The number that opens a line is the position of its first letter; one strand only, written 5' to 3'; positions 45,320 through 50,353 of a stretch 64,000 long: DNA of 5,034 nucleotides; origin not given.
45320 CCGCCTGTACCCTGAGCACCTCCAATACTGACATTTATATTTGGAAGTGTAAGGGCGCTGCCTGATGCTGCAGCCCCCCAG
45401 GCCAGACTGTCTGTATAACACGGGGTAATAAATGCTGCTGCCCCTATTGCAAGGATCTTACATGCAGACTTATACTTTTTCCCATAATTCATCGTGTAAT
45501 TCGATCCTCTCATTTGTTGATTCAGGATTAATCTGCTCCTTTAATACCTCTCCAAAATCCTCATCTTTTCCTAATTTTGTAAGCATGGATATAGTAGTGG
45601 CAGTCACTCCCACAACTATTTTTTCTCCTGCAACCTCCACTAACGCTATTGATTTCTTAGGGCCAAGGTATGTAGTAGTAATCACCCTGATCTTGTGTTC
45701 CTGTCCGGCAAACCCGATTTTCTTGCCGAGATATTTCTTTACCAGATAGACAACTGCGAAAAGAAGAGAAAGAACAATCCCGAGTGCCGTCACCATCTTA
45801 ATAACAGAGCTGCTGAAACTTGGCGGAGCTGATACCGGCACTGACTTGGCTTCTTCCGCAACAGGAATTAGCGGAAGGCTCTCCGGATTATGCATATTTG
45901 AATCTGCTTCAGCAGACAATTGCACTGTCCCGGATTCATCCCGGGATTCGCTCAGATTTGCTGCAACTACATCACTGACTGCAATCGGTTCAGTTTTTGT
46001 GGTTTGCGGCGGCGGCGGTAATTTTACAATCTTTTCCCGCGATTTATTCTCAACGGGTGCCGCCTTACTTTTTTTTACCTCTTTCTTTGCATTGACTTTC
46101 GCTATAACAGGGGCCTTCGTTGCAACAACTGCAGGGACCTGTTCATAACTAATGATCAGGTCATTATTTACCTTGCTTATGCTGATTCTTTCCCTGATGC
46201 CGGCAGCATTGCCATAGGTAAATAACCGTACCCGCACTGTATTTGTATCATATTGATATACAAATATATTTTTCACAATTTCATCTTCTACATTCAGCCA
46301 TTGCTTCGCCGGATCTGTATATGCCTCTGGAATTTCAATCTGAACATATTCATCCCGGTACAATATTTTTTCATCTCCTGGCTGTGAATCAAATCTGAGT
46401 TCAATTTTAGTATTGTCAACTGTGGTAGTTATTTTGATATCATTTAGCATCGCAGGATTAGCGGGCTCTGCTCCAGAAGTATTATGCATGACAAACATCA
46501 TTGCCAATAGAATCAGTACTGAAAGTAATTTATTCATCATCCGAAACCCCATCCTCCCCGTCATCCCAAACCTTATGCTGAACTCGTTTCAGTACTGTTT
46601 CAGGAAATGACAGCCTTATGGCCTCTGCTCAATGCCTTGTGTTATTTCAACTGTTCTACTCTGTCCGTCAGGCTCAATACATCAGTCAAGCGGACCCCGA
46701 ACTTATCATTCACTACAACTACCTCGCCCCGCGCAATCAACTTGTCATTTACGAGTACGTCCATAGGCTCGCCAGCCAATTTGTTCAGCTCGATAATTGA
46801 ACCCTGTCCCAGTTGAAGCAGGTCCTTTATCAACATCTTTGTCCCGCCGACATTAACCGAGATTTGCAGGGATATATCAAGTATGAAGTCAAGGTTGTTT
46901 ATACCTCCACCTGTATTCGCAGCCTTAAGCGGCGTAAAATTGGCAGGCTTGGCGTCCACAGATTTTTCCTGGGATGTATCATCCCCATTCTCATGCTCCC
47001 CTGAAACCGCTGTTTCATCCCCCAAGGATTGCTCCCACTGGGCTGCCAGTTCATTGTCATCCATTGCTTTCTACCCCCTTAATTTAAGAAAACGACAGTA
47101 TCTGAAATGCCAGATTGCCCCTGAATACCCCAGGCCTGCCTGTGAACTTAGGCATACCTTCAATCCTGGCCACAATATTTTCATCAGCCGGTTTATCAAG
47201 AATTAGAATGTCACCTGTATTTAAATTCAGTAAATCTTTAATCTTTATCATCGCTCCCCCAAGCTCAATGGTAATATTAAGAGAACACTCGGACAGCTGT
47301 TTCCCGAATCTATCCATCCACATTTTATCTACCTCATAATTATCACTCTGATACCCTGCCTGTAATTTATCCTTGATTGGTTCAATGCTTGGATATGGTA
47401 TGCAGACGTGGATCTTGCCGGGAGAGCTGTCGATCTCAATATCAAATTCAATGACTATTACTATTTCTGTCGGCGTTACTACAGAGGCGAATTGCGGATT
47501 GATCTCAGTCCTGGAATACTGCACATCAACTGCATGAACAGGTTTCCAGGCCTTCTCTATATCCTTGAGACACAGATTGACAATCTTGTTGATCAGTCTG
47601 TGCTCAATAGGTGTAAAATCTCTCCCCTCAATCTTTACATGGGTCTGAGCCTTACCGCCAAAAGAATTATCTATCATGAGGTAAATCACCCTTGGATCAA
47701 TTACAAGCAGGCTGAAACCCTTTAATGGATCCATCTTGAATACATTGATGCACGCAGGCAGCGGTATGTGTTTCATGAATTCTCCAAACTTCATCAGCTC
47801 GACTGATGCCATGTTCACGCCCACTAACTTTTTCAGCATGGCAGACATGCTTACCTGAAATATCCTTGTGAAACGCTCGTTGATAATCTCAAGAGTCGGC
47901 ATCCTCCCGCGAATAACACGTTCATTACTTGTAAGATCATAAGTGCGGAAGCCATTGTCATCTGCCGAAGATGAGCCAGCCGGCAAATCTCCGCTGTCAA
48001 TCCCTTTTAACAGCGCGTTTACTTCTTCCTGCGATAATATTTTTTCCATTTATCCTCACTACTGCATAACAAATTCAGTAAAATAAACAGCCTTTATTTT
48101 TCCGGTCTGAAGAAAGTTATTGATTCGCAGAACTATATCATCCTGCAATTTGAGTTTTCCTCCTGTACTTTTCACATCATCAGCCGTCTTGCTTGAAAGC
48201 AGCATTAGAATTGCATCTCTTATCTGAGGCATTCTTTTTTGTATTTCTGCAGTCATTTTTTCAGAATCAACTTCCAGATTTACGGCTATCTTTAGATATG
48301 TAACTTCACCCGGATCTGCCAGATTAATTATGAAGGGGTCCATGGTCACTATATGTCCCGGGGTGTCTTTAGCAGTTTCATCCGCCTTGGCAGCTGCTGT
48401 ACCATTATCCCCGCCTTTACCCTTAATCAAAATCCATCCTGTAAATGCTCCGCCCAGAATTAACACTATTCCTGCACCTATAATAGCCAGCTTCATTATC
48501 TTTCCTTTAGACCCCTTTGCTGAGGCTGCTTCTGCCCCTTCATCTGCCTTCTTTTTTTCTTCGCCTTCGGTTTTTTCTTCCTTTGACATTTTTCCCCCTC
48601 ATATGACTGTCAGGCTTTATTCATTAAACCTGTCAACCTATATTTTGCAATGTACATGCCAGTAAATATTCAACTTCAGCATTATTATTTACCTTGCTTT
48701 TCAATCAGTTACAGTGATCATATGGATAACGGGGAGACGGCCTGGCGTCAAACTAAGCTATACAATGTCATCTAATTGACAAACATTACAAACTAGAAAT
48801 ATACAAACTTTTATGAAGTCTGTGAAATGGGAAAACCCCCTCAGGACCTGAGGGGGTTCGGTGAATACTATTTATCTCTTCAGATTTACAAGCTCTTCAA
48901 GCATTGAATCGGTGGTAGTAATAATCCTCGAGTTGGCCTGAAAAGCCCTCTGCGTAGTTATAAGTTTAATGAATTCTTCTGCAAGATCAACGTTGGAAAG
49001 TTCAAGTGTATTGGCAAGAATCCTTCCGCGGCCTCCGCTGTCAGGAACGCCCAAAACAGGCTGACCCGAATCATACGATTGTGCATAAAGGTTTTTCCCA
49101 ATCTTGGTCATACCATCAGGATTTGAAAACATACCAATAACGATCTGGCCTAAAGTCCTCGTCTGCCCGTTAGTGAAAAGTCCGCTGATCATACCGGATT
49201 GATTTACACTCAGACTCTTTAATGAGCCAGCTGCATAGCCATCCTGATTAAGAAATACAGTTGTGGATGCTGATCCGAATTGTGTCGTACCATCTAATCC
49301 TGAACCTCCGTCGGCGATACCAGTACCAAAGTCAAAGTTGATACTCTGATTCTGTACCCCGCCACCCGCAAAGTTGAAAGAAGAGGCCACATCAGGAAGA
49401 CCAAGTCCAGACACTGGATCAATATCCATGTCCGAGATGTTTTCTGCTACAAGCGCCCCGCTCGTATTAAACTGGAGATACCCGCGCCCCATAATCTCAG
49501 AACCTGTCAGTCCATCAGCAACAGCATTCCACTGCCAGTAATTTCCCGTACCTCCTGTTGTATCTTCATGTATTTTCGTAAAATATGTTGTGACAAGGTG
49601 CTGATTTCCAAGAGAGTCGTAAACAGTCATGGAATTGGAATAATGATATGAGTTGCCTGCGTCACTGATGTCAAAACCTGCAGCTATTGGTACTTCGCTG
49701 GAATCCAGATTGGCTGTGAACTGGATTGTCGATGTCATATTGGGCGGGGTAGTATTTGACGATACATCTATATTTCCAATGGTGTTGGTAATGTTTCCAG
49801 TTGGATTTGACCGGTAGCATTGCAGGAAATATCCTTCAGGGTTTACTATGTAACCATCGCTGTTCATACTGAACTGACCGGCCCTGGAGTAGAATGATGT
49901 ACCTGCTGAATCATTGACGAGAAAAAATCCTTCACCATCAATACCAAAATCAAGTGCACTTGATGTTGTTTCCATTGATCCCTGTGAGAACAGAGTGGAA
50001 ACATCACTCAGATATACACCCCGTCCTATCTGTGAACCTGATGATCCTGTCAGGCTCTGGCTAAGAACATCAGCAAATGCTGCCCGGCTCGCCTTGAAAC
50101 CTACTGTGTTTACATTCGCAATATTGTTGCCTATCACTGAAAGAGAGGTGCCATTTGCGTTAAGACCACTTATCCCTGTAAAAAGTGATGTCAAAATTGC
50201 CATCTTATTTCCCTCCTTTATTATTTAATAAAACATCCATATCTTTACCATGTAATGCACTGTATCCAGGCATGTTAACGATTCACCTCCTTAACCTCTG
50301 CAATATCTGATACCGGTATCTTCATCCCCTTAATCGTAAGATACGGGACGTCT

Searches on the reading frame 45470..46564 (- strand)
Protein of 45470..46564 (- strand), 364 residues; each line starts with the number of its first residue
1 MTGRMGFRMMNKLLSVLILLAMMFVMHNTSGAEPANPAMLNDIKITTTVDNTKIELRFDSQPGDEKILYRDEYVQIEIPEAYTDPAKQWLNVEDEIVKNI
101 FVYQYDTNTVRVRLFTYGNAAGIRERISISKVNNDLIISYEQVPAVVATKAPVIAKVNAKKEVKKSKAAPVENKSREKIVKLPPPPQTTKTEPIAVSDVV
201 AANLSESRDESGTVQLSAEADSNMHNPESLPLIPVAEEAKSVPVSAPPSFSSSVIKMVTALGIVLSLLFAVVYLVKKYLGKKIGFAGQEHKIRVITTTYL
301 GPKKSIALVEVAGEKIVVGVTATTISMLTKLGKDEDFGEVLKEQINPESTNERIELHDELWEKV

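Call 53: search_protein_families(library=pfam, proteins=[window:45470-46564:-], max_evalue=0.00001)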
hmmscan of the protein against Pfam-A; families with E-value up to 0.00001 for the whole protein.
window:45470-46564:- (364 aa): 1 family
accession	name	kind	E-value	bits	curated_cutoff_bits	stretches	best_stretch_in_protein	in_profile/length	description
PF04347.18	FliO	-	4.5e-14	52.7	22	1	273-338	1-68/91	Flagellar biosynthesis protein, FliO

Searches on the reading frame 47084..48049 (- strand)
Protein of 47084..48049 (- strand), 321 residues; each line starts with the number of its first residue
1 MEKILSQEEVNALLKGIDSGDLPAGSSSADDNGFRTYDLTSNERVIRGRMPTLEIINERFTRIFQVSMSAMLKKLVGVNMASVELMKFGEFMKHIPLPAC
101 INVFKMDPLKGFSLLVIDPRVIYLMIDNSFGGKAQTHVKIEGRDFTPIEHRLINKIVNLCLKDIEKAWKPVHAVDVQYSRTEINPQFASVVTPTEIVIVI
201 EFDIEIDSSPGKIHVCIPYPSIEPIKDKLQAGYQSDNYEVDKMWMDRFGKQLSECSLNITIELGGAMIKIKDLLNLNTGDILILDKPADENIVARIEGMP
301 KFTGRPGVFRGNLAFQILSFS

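Call 53: search_protein_families(library=pfam, proteins=[window:47084-48049:-], max_evalue=0.00001)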
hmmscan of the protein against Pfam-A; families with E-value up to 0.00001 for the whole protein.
window:47084-48049:- (321 aa): 2 families
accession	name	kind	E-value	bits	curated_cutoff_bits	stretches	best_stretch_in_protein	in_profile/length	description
PF02154.20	FliM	-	4.5e-67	226.1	27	1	37-229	1-192/192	Flagellar motor switch protein FliM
PF01052.25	FliMN_C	-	1.3e-19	70.3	23.8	1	251-319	2-70/73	Type III flagellar switch regulator (C-ring) FliN C-term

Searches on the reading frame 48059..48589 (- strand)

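Call 53: search_protein_families(library=pfam, proteins=[window:48059-48589:-], max_evalue=0.00001)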
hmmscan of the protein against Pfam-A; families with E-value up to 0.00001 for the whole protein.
window:48059-48589:- (176 aa): 1 family
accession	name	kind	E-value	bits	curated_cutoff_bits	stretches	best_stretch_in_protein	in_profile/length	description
PF03748.19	FliL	-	4e-28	98.4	24.6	1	81-176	2-103/103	Flagellar basal body-associated protein FliL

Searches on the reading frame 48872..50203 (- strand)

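Call 53: search_protein_families(library=pfam, proteins=[window:48872-50203:-], max_evalue=0.00001)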
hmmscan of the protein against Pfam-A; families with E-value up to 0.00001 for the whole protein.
window:48872-50203:- (443 aa): 4 families
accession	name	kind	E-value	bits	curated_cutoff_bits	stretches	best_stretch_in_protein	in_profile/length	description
PF07559.19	FlgE_D2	-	1.5e-23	84.3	22.7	1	165-323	1-142/142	Flagellar basal body protein FlaE D2 domain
PF06429.18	Flg_bbr_C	-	9.8e-16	57.4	23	1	399-441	4-46/46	Flagellar basal body rod FlgEFG protein C-terminal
PF22692.1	LlgE_F_G_D1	-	4e-13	49.7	27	1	88-150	2-50/64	Flagellar hook protein FlgE/F/G D1 domain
PF00460.25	Flg_bb_rod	-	8.3e-10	38.9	20.7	1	9-37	3-31/31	Flagella basal body rod protein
